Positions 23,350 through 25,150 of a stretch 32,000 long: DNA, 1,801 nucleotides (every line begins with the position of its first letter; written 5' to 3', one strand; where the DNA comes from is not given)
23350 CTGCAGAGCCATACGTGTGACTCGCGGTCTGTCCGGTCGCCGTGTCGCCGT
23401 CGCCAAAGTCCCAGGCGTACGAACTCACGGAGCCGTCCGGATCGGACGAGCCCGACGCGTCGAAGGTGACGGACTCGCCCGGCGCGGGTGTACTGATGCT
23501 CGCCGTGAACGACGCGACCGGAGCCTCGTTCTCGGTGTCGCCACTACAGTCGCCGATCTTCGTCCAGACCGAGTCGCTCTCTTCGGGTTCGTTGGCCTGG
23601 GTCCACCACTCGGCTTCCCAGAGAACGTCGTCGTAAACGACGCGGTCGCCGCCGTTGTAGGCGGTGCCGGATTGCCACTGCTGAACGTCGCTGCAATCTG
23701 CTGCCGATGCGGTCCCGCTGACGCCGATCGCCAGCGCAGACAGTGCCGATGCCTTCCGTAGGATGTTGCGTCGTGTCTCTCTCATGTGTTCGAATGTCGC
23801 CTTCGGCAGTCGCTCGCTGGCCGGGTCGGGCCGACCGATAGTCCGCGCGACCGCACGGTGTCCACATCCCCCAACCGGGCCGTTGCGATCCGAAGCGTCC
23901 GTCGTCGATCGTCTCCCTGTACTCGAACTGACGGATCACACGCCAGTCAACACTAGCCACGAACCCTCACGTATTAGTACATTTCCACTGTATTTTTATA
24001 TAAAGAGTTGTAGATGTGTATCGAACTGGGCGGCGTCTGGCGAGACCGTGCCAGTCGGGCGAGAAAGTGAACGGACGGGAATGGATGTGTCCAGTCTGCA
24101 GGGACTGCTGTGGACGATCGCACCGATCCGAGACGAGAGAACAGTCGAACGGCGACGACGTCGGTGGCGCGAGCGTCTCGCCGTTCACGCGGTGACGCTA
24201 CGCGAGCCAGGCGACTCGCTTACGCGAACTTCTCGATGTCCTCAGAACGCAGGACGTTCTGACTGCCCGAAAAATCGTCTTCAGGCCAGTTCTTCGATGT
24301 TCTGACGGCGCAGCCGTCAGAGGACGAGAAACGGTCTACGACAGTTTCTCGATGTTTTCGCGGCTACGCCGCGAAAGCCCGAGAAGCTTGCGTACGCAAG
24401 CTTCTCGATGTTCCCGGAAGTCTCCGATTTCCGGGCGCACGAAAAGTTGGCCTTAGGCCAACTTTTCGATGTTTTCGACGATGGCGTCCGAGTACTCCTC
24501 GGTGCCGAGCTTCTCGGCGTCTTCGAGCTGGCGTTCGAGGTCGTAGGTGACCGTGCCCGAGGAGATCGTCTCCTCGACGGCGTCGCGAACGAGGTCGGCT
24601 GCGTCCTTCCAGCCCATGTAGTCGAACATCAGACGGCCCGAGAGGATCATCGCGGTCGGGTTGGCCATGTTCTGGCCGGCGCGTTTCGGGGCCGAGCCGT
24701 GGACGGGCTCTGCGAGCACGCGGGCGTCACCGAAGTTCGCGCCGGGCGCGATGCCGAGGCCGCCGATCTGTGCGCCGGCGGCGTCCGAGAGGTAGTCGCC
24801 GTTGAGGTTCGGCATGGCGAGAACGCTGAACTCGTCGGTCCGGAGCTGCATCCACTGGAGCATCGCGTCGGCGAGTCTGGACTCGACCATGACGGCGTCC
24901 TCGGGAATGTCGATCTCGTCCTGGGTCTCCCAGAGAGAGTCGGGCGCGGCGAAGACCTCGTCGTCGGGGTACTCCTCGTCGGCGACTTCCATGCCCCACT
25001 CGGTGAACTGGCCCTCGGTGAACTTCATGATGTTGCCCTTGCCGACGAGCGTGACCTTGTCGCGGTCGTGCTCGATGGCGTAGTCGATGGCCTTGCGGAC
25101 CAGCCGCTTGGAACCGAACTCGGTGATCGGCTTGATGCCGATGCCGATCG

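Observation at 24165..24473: The last seven codon positions of icd recur five more times downstream, differing mainly by synonymous changes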

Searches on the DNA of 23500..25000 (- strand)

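Call 6: search_rna_families(source=window, start=23500, end=25000, threshold=evalue, max_evalue=10)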
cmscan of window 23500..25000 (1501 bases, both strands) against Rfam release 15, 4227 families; matches with E-value up to 10: 3.
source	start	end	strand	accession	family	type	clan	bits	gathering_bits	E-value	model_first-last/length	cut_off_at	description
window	24301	24376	-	RF03443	mir-2131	Gene; miRNA;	-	18.8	92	2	1-89/89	no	mir-2131 microRNA precursor family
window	24938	24996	-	RF01274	sR45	Gene; snRNA; snoRNA; CD-box;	-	14.2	40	6.9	1-55/55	no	Small nucleolar RNA sR45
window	24735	24784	-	RF02571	Mcr7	Gene; sRNA;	-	10.4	380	9.8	1-351/351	no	mcr7 sRNA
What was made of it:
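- On CRISPR array: Rfam gave no hit (call 6).
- Rfam finds no CRISPR repeat family (call 6).
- Tried and rejected: Rfam scan of 23500-25000 at E<=10 gave only chance hits (call 6).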

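Call 18: search_dna_similar(query=window:24200-24480:-, collection=plasmids, mode=distant, max_evalue=1, max_rows=30)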
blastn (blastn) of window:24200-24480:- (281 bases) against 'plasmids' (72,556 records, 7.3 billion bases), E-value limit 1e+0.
Records with a match: 3; places in all: 3; records where one place covers at least 80% of the query: 0.
Best place of each record, by identity: >=99% 1; 90-95% 1; 80-90% 1.
By first word of the organism name: Streptomyces 1; Haloterrigena 1; Sphingomonas 1.
By predicted mobility (MOB-suite, as given by PLSDB): non-mobilizable 2; mobilizable 1.
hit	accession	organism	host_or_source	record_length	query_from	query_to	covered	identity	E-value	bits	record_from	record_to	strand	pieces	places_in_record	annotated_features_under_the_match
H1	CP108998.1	Streptomyces sp. NBC_00708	-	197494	218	250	12%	87.9%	2e-1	43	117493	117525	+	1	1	beta-lactamase family protein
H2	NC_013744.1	Haloterrigena turkmenica DSM 5511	-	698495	219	245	10%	92.6%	8e-1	41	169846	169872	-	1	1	none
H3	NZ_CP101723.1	Sphingomonas sp. NY01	mango,whole organism,commercial mango ...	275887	38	60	8%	100.0%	2e-1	43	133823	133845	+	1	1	none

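Call 19: search_dna_similar(query=window:24200-24480:-, collection=phages, mode=distant, max_evalue=1, max_rows=20)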
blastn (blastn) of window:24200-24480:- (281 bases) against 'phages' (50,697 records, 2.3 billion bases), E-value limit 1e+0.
No match.

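Call 21: get_annotated_region(hit=H2, flank=2500)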
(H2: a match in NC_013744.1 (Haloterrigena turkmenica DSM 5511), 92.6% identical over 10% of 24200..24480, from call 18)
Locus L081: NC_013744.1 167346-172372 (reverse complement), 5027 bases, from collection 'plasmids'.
description: Haloterrigena turkmenica DSM 5511 plasmid pHTUR01, complete sequence
organism: Haloterrigena turkmenica DSM 5511 (NCBI taxid 543526)
taxonomy: Archaea; Euryarchaeota; Halobacteria; Halobacteriales; Natrialbaceae; Haloterrigena; Haloterrigena turkmenica; Haloterrigena turkmenica DSM 5511
host: -; source: -; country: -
typing (MOB-suite, as given by PLSDB): non-mobilizable
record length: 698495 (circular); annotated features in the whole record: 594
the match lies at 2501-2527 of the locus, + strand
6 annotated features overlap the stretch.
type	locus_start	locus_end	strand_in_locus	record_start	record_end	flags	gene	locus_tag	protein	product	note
CDS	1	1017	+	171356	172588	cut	-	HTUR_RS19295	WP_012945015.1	orc1/cdc6 family replication initiation protein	-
CDS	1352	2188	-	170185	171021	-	-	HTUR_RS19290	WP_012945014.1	RNA ligase family protein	-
CDS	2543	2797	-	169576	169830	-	-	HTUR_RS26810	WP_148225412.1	hypothetical protein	-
CDS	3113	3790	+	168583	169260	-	-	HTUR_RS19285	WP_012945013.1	IS6 family transposase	-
CDS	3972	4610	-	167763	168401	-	-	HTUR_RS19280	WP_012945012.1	bifunctional 4-hydroxy-2-oxoglutarate aldolase/2-dehydro-3-deoxy-phosphogluconate aldolase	-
CDS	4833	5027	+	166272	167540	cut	-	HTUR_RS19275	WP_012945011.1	RNA-guided endonuclease TnpB family protein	-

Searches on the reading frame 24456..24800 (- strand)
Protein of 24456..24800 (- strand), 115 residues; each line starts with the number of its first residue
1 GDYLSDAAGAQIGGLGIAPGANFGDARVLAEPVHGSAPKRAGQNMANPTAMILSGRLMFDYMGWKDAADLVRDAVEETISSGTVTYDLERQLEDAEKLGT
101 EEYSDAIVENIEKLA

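Call 68: search_solved_structures(query=window:24456-24800:-, show_alignments=4, max_evalue=0.00001)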
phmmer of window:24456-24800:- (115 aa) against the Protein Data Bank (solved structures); distinct sequences matched with E-value up to 0.00001: 79 (the best 60 are shown).
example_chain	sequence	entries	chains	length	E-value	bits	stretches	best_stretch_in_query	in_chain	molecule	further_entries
2iv0_A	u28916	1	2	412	8.8e-43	148.5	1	1-114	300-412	ISOCITRATE DEHYDROGENASE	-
1bl5_A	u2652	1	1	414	3.1e-33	117.8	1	1-111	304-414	ISOCITRATE DEHYDROGENASE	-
4p69_C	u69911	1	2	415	3.1e-33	117.8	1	1-111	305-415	Isocitrate dehydrogenase [NADP]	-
1idd_A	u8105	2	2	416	3.1e-33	117.8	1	1-111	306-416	ISOCITRATE DEHYDROGENASE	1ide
6icd_A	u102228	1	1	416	3.2e-33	117.8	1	1-111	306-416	ISOCITRATE DEHYDROGENASE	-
1ai2_A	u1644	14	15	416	3.2e-33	117.8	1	1-111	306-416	ISOCITRATE DEHYDROGENASE | Isocitrate dehydrogenase [NADP] | NADP ISOCITRATE DEHYDROGENASE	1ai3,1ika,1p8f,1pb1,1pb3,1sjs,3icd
4ajb_A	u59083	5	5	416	3.2e-33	117.8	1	1-111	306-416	NADP ISOCITRATE DEHYDROGENASE | ISOCITRATE DEHYDROGENASE [NADP]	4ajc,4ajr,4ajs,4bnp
1hj6_A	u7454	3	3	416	3.2e-33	117.8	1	1-111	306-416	ISOCITRATE DEHYDROGENASE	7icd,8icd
1cw1_A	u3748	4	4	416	3.2e-33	117.7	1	1-111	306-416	ISOCITRATE DEHYDROGENASE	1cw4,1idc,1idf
1gro_A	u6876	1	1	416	3.2e-33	117.7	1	1-111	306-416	ISOCITRATE DEHYDROGENASE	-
1grp_A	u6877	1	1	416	3.3e-33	117.7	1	1-111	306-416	ISOCITRATE DEHYDROGENASE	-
1cw7_A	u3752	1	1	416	2.3e-32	115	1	1-111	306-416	ISOCITRATE DEHYDROGENASE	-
1iso_A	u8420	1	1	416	9.7e-31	109.8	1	1-111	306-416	ISOCITRATE DEHYDROGENASE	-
6c0e_A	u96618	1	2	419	5.7e-30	107.3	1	1-110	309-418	Isocitrate dehydrogenase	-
5m2e_A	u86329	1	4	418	8.1e-30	106.8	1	1-109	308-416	Isocitrate dehydrogenase [NADP]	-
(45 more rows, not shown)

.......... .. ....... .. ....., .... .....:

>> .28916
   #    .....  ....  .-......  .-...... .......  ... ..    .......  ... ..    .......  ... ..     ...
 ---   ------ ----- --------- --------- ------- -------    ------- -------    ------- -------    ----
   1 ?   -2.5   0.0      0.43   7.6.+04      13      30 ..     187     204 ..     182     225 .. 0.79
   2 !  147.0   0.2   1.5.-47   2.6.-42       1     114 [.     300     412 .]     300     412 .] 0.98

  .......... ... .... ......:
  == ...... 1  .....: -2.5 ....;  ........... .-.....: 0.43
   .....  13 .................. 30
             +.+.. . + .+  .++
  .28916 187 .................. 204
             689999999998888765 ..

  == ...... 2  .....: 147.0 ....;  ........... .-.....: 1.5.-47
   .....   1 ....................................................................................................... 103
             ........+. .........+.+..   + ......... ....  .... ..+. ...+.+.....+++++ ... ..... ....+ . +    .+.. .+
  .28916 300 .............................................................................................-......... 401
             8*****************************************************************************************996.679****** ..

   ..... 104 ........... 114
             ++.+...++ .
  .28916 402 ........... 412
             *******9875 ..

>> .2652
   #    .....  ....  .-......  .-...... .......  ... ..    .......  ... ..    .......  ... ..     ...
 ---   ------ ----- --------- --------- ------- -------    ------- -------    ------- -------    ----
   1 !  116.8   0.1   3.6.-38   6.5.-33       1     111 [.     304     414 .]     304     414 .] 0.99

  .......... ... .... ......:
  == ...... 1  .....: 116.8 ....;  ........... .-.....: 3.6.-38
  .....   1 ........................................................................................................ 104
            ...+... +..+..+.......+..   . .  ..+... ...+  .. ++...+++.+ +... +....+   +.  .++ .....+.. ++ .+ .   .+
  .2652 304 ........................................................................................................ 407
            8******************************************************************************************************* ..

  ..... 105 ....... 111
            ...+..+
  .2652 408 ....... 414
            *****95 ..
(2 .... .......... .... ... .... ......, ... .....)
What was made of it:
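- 24453..25730 (-): icd (NADP isocitrate dehydrogenase), 425 aa, ending .............*. E. coli Icd ends at the residue aligned with ENI; Archaeoglobus Icd ends ENLQSL (call 68).
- Tried and rejected: I rejected the idea that the EKLA tail itself derives from the element, because Archaeoglobus Icd has a comparable tail, ENLQSL (call 68).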
